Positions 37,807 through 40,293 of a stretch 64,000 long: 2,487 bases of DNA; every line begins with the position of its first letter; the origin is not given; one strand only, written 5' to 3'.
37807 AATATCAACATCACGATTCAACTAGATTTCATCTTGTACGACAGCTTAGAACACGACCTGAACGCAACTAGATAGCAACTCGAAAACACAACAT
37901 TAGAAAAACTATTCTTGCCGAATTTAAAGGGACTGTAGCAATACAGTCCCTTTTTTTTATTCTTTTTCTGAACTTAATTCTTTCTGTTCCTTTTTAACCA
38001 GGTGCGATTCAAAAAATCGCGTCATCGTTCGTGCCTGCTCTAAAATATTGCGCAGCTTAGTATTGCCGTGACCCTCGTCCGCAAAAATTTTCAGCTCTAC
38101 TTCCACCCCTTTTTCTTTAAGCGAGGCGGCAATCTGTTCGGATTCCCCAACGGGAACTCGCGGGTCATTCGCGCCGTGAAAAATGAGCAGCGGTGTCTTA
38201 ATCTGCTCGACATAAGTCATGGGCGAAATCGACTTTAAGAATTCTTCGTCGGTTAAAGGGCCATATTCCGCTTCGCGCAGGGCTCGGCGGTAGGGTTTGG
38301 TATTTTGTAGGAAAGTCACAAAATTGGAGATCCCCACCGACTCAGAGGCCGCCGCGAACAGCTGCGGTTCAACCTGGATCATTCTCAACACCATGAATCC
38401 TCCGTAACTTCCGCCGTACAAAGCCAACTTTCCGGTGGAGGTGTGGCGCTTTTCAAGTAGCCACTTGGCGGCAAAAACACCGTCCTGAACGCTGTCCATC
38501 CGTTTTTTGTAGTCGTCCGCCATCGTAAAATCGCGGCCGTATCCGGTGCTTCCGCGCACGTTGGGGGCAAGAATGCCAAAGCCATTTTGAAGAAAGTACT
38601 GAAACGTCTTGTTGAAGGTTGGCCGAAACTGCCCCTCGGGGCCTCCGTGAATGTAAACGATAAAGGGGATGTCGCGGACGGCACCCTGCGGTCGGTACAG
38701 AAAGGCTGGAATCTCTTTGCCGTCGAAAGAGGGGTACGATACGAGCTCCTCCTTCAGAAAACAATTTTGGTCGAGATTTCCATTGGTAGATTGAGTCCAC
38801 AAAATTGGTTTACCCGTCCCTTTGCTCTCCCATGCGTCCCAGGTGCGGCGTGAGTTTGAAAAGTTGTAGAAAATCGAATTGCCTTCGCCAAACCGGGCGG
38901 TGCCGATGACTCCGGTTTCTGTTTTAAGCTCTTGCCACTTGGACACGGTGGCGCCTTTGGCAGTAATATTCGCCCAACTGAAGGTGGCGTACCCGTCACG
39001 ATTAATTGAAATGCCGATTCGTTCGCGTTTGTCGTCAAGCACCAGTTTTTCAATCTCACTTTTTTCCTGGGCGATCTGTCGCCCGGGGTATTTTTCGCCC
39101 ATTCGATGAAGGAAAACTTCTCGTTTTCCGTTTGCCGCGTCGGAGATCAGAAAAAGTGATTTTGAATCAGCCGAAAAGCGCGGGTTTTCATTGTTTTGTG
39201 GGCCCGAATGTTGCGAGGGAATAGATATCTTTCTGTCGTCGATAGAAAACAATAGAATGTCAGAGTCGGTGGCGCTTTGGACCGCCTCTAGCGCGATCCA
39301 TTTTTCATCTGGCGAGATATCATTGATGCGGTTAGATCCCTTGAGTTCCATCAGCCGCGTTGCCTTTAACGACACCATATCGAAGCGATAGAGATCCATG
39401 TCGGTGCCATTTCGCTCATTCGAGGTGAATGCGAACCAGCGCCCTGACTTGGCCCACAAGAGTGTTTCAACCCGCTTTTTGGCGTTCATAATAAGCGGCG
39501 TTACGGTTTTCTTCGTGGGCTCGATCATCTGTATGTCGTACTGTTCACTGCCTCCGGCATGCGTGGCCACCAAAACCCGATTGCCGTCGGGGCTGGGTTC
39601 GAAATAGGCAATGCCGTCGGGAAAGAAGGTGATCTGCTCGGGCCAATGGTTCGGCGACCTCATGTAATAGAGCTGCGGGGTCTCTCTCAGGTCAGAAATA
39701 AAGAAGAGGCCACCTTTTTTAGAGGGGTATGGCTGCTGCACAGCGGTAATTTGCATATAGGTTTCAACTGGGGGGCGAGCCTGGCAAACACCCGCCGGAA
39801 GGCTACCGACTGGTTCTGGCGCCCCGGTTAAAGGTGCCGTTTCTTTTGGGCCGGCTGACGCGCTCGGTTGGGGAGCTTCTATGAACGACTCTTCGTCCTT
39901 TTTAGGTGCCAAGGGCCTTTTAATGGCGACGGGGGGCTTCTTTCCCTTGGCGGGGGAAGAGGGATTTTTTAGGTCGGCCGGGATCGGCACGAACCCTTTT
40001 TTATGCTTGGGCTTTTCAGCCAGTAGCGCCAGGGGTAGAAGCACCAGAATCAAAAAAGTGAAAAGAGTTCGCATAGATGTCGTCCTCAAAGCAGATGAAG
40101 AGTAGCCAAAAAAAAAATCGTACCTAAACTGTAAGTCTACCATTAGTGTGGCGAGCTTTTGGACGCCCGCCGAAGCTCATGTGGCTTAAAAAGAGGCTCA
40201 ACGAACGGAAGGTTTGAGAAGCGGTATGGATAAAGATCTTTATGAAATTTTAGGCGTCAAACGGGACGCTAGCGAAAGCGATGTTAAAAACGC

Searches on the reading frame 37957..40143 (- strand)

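Call 31: search_protein_families(library=pfam, proteins=[window:37957-40143:-], max_evalue=0.001)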
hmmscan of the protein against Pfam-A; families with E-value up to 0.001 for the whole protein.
window:37957-40143:- (728 aa): 10 families
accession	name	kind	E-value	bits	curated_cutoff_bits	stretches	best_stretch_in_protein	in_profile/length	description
PF00326.27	Peptidase_S9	-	1e-44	153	22.6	1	509-715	2-210/213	Prolyl oligopeptidase family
PF20434.5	BD-FAE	-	3.1e-13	50.2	26.8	1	482-675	3-215/215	BD-FAE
PF01738.24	DLH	-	1.5e-12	48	21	1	479-696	2-190/217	Dienelactone hydrolase family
PF02129.25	Peptidase_S15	-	3.9e-12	46.9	23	1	474-606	1-131/262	X-Pro dipeptidyl-peptidase (S15 family)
PF00561.26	Abhydrolase_1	-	5.4e-10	39.8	25.8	1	494-598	2-96/245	alpha/beta hydrolase fold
PF12146.15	Hydrolase_4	-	4e-08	33.3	27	0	645-689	187-229/239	Serine aminopeptidase, S33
PF02897.21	Peptidase_S9_N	-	7.8e-05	22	24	0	164-244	114-191/414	Prolyl oligopeptidase, N-terminal beta-propeller domain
PF07676.18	PD40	-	0.00014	22.1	20.9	0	314-341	7-34/38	WD40-like Beta Propeller Repeat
PF12697.13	Abhydrolase_6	-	0.00036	21.7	26.3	0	495-599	1-93/217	Alpha/beta hydrolase family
PF07859.19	Abhydrolase_3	-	0.00047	20.4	25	0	552-693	49-207/210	alpha/beta hydrolase fold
